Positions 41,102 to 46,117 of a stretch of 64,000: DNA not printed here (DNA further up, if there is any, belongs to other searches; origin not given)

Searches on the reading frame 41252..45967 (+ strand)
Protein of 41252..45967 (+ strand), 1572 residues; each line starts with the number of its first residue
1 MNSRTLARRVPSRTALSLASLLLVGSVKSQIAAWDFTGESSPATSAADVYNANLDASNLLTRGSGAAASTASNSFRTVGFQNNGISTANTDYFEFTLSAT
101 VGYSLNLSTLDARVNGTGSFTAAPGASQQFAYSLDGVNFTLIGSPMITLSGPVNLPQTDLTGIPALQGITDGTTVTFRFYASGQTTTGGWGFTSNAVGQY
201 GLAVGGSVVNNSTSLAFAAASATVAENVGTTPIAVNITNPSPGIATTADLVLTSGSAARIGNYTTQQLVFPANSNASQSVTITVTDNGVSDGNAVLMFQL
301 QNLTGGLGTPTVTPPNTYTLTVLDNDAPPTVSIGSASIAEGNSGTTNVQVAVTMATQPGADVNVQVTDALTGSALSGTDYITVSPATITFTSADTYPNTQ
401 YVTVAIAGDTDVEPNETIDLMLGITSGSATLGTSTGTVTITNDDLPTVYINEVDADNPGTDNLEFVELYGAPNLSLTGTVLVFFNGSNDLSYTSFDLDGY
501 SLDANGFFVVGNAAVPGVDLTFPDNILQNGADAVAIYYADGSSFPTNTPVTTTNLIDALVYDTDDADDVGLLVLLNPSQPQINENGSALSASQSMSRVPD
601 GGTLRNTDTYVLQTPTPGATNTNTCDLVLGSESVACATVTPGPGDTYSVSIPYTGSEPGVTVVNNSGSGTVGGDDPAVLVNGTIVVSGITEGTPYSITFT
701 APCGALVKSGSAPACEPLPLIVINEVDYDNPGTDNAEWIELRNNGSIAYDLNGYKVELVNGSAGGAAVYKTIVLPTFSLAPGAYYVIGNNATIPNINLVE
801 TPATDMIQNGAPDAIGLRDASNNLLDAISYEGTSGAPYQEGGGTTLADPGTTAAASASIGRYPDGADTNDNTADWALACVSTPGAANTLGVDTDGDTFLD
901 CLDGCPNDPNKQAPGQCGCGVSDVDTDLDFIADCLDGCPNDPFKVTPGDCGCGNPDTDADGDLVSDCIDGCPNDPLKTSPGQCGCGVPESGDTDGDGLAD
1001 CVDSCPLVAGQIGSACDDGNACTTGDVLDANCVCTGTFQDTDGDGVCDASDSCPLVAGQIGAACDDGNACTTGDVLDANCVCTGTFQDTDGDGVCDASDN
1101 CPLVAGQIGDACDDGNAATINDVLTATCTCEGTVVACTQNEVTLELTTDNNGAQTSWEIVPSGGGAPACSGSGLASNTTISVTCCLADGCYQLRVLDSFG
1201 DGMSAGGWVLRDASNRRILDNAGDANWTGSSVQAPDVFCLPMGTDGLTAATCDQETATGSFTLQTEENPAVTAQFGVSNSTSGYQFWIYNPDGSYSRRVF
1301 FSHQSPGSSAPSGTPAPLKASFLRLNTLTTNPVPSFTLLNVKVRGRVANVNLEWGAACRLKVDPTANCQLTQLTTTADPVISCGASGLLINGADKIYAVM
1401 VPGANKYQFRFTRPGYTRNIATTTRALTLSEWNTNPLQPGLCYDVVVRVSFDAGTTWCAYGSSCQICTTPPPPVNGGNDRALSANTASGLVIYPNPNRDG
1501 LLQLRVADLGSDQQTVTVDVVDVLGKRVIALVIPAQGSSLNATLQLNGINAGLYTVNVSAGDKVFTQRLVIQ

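Call 72: search_protein_families(library=pfam, proteins=[window:41252-45967:+], max_evalue=0.0001)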
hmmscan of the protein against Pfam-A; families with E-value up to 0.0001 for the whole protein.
window:41252-45967:+ (1572 aa): 4 families
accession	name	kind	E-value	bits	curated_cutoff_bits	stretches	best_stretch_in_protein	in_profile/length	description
PF00932.25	LTD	-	4.2e-22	79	34.3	1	721-831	8-108/109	Lamin Tail Domain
PF18962.6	Por_Secre_tail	-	1.7e-09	38.3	27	1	1492-1571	1-75/75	Secretion system C-terminal sorting domain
PF03160.20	Calx-beta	-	5.3e-09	36.6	27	0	210-326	3-119/119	Calx-beta domain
PF02412.23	TSP_3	-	3.7e-05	23.8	25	0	991-1009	14-32/36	Thrombospondin type 3 repeat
